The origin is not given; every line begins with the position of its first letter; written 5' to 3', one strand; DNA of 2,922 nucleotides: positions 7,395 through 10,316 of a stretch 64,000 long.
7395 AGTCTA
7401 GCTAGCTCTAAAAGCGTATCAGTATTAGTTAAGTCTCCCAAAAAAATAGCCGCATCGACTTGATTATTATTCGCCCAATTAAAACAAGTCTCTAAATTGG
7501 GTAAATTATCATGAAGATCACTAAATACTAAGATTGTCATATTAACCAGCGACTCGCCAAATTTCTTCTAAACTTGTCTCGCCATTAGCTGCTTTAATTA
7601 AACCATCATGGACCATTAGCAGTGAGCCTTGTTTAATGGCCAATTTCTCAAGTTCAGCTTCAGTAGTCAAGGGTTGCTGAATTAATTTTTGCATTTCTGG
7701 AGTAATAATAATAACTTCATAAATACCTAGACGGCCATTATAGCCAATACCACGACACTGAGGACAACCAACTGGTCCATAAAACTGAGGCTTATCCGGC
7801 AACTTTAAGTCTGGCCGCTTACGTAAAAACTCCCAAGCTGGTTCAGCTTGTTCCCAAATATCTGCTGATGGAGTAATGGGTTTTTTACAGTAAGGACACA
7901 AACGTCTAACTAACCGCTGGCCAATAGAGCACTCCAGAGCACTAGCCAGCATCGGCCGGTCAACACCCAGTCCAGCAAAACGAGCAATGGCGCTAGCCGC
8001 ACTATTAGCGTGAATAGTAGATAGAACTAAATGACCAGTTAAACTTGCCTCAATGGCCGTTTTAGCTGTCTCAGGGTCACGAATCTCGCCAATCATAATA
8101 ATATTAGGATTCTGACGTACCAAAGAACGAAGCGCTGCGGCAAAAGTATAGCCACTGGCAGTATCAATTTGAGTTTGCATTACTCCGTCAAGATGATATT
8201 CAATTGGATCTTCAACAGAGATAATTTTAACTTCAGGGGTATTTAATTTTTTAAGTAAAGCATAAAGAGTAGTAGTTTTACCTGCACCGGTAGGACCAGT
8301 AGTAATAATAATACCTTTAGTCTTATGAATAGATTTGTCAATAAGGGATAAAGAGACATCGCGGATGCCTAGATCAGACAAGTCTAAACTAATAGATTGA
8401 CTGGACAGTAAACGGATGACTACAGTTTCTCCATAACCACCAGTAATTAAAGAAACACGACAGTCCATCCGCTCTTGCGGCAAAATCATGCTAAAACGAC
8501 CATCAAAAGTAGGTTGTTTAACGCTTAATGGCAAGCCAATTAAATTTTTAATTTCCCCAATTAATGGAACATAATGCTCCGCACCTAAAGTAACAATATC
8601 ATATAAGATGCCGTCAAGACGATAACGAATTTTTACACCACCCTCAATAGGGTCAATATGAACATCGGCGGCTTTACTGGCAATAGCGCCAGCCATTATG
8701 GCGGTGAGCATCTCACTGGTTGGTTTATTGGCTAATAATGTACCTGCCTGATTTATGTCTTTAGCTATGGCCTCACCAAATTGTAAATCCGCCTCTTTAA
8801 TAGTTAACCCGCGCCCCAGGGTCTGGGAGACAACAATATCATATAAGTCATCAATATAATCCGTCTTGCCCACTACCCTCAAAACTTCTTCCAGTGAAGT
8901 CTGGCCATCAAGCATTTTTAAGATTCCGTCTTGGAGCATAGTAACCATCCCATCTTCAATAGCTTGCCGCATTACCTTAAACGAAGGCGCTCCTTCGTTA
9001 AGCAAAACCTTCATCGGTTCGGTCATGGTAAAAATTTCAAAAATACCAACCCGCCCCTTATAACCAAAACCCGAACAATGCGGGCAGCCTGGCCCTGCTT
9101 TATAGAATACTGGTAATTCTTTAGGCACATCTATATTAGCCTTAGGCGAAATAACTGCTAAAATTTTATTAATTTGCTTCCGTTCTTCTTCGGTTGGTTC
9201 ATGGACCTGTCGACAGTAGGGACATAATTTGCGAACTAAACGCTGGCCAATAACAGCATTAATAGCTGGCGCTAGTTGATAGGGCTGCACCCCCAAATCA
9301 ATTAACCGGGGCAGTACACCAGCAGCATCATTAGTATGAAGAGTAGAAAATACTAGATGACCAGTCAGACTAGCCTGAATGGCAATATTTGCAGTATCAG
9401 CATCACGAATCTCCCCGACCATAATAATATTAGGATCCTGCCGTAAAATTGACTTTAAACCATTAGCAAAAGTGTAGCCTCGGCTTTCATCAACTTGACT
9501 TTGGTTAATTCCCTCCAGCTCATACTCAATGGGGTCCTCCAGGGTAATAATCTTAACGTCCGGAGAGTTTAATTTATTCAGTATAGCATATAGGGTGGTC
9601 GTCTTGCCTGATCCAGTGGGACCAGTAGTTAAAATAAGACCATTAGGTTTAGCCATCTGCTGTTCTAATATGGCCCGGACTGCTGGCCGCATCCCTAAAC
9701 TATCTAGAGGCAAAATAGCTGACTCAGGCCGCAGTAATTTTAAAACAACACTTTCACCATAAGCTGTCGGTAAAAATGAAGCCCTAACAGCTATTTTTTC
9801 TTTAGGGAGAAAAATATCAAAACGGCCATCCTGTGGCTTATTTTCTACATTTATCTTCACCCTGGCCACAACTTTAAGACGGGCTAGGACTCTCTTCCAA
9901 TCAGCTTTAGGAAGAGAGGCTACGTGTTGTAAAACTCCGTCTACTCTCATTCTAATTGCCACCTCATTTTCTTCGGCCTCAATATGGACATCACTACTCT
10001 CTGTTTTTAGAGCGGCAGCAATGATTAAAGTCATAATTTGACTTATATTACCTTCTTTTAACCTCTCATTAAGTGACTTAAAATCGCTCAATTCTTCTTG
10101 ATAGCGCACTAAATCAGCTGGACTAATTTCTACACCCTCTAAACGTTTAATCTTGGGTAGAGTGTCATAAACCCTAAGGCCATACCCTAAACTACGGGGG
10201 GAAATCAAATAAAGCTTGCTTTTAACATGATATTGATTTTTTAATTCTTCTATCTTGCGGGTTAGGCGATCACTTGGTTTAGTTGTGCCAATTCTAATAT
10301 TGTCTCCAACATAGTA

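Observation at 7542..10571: Two complete GspE/PilB secretion-ATPase modules fused in one 1009-aa polypeptide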

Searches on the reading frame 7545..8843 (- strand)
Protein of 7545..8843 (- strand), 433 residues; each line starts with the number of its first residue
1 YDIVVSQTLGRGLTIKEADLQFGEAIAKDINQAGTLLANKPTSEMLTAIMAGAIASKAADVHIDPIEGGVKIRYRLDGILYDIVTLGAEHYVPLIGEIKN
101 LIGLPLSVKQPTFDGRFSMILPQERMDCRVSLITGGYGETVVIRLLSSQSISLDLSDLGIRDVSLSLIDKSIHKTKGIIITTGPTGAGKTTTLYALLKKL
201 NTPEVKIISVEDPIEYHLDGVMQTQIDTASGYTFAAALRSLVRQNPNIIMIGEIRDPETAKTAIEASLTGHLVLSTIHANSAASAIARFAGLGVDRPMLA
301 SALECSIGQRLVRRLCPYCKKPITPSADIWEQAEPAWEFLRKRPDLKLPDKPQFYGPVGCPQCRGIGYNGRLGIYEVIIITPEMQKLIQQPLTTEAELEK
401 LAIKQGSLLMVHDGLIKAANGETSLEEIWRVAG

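Call 59: search_solved_structures(query=window:7545-8843:-, max_evalue=1e-60, show_alignments=3)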
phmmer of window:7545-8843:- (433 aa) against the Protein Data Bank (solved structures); distinct sequences matched with E-value up to 1e-60: 12.
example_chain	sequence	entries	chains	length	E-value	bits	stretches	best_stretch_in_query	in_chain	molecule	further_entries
1p9r_A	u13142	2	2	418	1.1e-83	284.5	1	27-430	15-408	General secretion pathway protein E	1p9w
4kss_A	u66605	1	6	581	1.2e-83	284.4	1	39-431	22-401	Type II secretion system protein E, hemolysin-coregulated protein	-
4ksr_A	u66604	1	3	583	1.3e-83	284.4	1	39-431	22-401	Type II secretion system protein E, Hemolysin-coregulated protein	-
4pht_A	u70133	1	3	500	9.5e-83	281.5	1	39-431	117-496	General secretory pathway protein E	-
5zfr_A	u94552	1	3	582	1.6e-82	280.7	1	23-431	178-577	Type IV pilus biogenesis ATPase PilB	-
6olj_C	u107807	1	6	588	7.6e-81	275.2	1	35-431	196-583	Type IV pilus biogenesis ATPase PilB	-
5tsg_B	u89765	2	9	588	1.3e-80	274.5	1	36-431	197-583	Type IV pilus biogenesis ATPase PilB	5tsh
3jc8_Ba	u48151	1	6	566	3e-79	270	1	27-428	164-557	Type IV-A pilus assembly ATPase PilB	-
5oiu_A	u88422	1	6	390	1.8e-75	257.5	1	47-428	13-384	Type IV pilus assembly protein PilF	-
5it5_F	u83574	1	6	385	2.1e-75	257.3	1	48-428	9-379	ATP binding motif-containing protein PilF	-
6ejf_A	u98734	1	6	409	2.6e-75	257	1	48-428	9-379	Type IV pilus assembly protein PilF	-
6f8l_G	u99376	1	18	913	1.2e-74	254.8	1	43-428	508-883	Type IV pilus assembly protein PilF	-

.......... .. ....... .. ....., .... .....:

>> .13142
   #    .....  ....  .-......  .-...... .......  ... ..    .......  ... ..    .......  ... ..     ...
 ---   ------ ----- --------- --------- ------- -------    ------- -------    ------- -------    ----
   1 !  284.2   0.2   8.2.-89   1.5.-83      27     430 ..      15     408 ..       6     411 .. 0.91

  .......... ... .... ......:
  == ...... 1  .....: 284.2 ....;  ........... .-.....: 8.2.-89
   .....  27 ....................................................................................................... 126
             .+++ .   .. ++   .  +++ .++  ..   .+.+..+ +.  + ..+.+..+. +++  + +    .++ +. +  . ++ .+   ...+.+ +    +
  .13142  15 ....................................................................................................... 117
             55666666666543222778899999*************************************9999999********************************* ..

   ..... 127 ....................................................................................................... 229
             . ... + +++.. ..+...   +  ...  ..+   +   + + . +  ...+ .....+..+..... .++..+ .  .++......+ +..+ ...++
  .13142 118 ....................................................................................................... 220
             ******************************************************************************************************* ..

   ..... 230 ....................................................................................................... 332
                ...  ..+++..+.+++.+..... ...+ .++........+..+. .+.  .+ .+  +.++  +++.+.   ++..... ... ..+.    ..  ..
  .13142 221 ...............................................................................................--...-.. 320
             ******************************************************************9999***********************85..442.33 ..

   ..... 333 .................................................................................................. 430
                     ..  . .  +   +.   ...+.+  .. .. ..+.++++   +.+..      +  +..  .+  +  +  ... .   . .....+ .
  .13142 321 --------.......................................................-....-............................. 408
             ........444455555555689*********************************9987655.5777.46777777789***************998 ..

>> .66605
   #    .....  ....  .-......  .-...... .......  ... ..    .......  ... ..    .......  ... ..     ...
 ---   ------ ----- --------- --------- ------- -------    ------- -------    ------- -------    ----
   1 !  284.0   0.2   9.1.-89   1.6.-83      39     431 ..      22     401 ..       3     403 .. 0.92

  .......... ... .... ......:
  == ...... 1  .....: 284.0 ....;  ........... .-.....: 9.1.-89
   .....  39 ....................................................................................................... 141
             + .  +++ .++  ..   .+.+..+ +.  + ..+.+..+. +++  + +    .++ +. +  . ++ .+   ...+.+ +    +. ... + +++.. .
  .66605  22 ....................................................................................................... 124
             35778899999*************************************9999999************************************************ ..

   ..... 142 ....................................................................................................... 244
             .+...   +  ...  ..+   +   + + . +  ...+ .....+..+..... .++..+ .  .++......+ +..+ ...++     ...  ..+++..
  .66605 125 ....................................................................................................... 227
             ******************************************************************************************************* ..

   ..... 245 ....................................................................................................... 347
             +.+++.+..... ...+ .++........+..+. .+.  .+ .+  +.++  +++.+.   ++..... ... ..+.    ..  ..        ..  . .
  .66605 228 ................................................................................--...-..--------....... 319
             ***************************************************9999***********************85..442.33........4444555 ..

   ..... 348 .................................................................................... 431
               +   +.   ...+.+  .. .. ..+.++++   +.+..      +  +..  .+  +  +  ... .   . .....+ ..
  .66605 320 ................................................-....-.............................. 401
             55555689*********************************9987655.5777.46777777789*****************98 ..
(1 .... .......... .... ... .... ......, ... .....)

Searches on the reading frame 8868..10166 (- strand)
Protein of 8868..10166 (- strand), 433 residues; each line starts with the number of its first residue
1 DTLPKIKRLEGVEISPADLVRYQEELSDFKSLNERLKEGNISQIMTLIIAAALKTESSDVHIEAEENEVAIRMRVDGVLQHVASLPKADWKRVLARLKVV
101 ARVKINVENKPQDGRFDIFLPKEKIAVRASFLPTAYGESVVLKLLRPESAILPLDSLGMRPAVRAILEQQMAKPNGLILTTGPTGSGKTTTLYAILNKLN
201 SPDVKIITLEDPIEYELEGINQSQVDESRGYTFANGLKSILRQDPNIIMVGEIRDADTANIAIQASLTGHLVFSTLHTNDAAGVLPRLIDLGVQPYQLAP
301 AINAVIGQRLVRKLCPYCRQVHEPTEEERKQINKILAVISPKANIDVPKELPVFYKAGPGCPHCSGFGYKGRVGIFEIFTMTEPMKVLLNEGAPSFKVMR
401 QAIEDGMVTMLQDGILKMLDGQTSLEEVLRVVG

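Call 60: search_solved_structures(query=window:8868-10166:-, max_evalue=1e-60, show_alignments=3)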
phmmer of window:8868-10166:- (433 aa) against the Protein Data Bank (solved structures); distinct sequences matched with E-value up to 1e-60: 12.
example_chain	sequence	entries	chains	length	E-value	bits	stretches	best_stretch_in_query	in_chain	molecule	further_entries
5zfr_A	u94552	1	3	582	3e-96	326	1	17-431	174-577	Type IV pilus biogenesis ATPase PilB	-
6olj_C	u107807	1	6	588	1.3e-95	323.9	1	17-431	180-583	Type IV pilus biogenesis ATPase PilB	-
5tsg_B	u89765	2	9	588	2.2e-95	323.2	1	17-431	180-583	Type IV pilus biogenesis ATPase PilB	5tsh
1p9r_A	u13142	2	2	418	3.5e-95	322.5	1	17-430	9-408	General secretion pathway protein E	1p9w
4kss_A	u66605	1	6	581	4.8e-95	322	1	21-432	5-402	Type II secretion system protein E, hemolysin-coregulated protein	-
4ksr_A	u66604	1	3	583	4.9e-95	322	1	21-432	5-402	Type II secretion system protein E, Hemolysin-coregulated protein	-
4pht_A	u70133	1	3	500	4.9e-95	322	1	17-432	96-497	General secretory pathway protein E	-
5oiu_A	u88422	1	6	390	2.5e-92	313.1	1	42-429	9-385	Type IV pilus assembly protein PilF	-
3jc8_Ba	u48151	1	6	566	3.7e-92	312.5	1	22-429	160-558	Type IV-A pilus assembly ATPase PilB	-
5it5_F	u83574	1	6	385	4.6e-92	312.2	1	47-429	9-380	ATP binding motif-containing protein PilF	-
6ejf_A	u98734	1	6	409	5.7e-92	311.9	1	47-429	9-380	Type IV pilus assembly protein PilF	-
6f8l_G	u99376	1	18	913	1.5e-91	310.5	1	37-429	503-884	Type IV pilus assembly protein PilF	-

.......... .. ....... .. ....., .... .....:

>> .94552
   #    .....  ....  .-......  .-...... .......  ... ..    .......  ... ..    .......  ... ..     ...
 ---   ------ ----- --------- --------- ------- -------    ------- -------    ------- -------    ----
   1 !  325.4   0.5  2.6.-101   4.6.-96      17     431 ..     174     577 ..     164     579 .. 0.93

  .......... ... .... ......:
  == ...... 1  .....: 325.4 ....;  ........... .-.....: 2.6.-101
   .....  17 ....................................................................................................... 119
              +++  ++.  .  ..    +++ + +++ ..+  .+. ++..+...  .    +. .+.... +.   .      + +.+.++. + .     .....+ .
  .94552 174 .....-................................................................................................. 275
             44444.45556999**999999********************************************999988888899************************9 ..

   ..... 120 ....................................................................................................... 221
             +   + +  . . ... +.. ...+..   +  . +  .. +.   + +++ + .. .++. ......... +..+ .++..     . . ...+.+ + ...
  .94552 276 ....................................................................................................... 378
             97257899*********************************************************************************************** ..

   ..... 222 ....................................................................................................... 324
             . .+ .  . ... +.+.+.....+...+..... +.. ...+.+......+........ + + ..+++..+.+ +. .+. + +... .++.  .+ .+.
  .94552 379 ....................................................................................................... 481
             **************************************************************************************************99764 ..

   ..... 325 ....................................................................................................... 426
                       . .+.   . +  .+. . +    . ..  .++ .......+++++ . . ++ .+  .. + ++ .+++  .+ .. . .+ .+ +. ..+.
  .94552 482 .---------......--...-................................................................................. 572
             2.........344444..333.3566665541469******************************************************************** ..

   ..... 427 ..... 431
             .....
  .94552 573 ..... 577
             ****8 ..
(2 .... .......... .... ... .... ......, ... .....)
